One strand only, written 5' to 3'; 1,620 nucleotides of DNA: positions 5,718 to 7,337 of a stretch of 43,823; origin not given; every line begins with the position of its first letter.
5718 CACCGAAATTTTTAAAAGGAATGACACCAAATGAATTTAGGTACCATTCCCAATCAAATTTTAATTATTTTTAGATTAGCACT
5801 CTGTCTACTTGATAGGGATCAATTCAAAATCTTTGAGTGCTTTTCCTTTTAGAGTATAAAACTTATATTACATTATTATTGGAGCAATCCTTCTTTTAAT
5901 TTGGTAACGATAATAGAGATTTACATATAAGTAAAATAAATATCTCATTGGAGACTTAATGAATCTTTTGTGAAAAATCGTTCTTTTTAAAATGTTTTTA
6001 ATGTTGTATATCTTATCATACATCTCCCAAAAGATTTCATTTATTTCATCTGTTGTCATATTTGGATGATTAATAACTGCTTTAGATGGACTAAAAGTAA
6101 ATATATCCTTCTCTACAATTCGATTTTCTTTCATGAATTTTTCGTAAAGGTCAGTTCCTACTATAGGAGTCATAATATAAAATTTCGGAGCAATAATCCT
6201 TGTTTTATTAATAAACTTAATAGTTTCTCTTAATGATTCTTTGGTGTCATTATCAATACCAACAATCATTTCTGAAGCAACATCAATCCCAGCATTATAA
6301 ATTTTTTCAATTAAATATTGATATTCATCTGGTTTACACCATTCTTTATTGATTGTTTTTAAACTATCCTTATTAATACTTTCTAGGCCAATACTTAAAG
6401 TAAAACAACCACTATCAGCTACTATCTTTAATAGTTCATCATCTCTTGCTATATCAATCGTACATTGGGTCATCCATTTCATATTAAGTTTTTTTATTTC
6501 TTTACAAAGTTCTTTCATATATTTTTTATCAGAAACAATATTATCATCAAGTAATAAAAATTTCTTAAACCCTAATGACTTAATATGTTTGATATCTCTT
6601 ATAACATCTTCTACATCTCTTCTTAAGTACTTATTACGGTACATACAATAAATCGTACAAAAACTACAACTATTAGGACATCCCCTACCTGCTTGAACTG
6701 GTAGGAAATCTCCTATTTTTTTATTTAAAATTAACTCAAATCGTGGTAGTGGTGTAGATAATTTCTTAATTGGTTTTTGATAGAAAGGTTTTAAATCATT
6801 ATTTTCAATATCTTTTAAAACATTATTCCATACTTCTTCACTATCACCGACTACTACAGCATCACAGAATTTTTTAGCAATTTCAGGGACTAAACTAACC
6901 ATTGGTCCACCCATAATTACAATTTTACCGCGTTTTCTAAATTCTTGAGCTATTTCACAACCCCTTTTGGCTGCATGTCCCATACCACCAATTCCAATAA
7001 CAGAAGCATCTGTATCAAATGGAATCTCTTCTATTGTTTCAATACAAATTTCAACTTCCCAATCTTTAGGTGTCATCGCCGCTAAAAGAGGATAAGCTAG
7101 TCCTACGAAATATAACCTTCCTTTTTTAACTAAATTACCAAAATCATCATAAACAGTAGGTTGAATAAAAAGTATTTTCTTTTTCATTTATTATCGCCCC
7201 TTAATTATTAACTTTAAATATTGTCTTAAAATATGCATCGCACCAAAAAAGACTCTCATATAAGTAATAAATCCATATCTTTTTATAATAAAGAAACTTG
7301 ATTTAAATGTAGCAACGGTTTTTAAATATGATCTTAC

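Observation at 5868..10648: Four-gene operon pairing two FemABX/GNAT-like proteins with two B12-binding radical SAM enzymes, of unknown product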

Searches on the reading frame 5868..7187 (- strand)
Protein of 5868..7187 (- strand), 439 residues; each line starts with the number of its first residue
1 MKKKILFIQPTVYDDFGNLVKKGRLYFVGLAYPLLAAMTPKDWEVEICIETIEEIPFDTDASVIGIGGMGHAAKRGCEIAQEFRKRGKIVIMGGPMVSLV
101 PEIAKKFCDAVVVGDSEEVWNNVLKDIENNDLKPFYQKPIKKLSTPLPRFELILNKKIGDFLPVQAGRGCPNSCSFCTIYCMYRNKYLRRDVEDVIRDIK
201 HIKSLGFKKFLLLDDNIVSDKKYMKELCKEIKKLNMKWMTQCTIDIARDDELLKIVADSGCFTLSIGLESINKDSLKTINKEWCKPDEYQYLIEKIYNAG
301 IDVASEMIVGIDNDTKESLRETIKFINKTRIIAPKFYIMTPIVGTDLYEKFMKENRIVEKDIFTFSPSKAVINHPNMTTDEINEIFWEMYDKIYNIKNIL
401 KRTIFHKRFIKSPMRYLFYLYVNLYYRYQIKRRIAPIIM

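Call 3: search_protein_families(library=pfam, proteins=[window:5868-7187:-], max_evalue=0.1)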
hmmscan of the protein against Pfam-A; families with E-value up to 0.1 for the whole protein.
window:5868-7187:- (439 aa): 4 families
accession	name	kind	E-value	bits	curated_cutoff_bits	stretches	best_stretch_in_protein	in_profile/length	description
PF04055.27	Radical_SAM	-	1.2e-20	74.8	29.5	1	167-326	4-166/166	Radical SAM superfamily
PF19864.5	Radical_SAM_N2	-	2.7e-06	27.4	29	1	84-130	82-128/151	Radical SAM proteins, N-terminal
PF13282.11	DUF4070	-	8.1e-05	23.1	22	1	345-406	1-61/144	Domain of unknown function (DUF4070)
PF02310.24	B12-binding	-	0.00034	20.9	32.1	1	49-119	40-116/121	B12 binding domain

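Call 4: search_protein_families(library=ncbifam, proteins=[window:5868-7187:-], max_evalue=0.1)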
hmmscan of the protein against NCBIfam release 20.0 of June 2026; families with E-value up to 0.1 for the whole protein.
window:5868-7187:- (439 aa): 42 families (the best 25 are shown)
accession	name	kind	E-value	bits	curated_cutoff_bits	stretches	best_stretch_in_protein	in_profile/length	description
TIGR04479.1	bcpD_PhpK_rSAM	subfamily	8e-32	110.3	600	1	149-340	229-417/504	PhpK family radical SAM P-methyltransferase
TIGR03471.1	HpnJ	equivalog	6.8e-31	107.7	577.6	1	161-403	197-442/472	hopanoid biosynthesis associated radical SAM protein HpnJ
NF038361.1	rSAM_Sden_1168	equivalog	1e-25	90.3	575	1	161-395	282-516/560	Sden_1168 family B12-binding radical SAM P-methyltransferase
TIGR02026.1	BchE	equivalog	1e-24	87.3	481.35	1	165-411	198-444/497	magnesium-protoporphyrin IX monomethyl ester anaerobic oxidative cyclase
TIGR04072.2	rSAM_ladder_B12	equivalog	1.2e-24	86.7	360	1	78-406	88-428/443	lipid biosynthesis B12-binding/radical SAM protein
NF050148.1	rSAM_ApyD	equivalog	2.7e-22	78.9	750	1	146-352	183-394/645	RiPP biosynthesis radical SAM protein ApyD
TIGR04013.1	B12_SAM_MJ_1487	hypoth_equivalog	2.7e-18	66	251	2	43-208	26-198/382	TIGR04013 family B12-binding domain/radical SAM domain-containing protein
NF033070.1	rSAM_AprD4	equivalog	1.5e-17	63.7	500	1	164-385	199-423/456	AprD4 family radical SAM diol-dehydratase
TIGR04014.1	B12_SAM_MJ_0865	equivalog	2.3e-16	59.7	360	1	78-356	59-363/434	methyl-coenzyme M reductase glutamine C-methyltransferase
TIGR04295.1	B12_rSAM_oligo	hypoth_equivalog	6.3e-16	58.1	400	1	161-284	200-316/422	TIGR04295 family B12-binding domain-containing radical SAM protein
TIGR00089.1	TIGR00089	subfamily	6.1e-15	54.9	251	1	80-337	59-326/429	MiaB/RimO family radical SAM methylthiotransferase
TIGR04367.1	HpnR_B12_rSAM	equivalog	3.9e-14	52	650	1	164-372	189-392/490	hopanoid C-3 methylase HpnR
TIGR01125.1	TIGR01125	equivalog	5.6e-13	48.7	356.95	1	78-346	57-333/432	30S ribosomal protein S12 methylthiotransferase RimO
NF045585.1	rSAM_slr0320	equivalog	1.4e-11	43.6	775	1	160-283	234-362/511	photosystem II high light acclimation radical SAM protein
TIGR04385.1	B12_rSAM_cofa1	equivalog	3.6e-11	43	450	1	136-329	173-364/438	B12 lower ligand biosynthesis radical SAM protein BzaD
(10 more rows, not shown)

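Call 18: search_solved_structures(query=window:5868-7187:-, max_evalue=0.01)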
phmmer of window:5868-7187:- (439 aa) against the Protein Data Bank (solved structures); distinct sequences matched with E-value up to 0.01: 6.
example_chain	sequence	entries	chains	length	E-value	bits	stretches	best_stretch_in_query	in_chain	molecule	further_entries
6fd2_B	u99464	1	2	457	4.3e-13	52.1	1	164-372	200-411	Putative apramycin biosynthetic oxidoreductase 4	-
9ccb_A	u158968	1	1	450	1.1e-09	41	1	146-350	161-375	Radical SAM core domain-containing protein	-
9n1b_A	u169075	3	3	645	2.1e-05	26.8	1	145-324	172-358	Radical SAM protein | Radical SAM enzyme CysS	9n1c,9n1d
7mjz_A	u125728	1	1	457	0.00016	23.9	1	156-220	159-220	tRNA-2-methylthio-N(6)-dimethylallyladenosine synthase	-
7mjv_A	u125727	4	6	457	0.00016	23.9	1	156-220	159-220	tRNA-2-methylthio-N(6)-dimethylallyladenosine synthase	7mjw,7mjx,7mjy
2qgq_A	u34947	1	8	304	0.0025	19.9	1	164-329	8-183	Protein TM_1862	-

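Call 57: search_solved_structures(query=A3, max_evalue=0.001, show_alignments=2)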
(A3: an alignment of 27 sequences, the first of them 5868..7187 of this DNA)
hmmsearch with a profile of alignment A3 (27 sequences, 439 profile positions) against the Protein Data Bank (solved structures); distinct sequences matched with E-value up to 0.001: 7.
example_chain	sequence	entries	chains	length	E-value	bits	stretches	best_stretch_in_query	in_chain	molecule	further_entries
6fd2_B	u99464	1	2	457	8.2e-16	61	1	167-384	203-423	Putative apramycin biosynthetic oxidoreductase 4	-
9ccb_A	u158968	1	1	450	9e-12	47.7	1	158-352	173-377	Radical SAM core domain-containing protein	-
7mjv_A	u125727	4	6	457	4.2e-07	32.3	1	83-221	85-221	tRNA-2-methylthio-N(6)-dimethylallyladenosine synthase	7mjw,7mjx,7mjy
7mjz_A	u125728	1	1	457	4.5e-07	32.2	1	83-221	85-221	tRNA-2-methylthio-N(6)-dimethylallyladenosine synthase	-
2qgq_A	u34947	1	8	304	0.00018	23.6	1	164-330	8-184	Protein TM_1862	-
4jc0_A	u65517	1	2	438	0.00031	22.9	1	164-330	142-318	Ribosomal protein S12 methylthiotransferase RimO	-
9n1b_A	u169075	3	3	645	0.00039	22.5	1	137-326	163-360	Radical SAM protein | Radical SAM enzyme CysS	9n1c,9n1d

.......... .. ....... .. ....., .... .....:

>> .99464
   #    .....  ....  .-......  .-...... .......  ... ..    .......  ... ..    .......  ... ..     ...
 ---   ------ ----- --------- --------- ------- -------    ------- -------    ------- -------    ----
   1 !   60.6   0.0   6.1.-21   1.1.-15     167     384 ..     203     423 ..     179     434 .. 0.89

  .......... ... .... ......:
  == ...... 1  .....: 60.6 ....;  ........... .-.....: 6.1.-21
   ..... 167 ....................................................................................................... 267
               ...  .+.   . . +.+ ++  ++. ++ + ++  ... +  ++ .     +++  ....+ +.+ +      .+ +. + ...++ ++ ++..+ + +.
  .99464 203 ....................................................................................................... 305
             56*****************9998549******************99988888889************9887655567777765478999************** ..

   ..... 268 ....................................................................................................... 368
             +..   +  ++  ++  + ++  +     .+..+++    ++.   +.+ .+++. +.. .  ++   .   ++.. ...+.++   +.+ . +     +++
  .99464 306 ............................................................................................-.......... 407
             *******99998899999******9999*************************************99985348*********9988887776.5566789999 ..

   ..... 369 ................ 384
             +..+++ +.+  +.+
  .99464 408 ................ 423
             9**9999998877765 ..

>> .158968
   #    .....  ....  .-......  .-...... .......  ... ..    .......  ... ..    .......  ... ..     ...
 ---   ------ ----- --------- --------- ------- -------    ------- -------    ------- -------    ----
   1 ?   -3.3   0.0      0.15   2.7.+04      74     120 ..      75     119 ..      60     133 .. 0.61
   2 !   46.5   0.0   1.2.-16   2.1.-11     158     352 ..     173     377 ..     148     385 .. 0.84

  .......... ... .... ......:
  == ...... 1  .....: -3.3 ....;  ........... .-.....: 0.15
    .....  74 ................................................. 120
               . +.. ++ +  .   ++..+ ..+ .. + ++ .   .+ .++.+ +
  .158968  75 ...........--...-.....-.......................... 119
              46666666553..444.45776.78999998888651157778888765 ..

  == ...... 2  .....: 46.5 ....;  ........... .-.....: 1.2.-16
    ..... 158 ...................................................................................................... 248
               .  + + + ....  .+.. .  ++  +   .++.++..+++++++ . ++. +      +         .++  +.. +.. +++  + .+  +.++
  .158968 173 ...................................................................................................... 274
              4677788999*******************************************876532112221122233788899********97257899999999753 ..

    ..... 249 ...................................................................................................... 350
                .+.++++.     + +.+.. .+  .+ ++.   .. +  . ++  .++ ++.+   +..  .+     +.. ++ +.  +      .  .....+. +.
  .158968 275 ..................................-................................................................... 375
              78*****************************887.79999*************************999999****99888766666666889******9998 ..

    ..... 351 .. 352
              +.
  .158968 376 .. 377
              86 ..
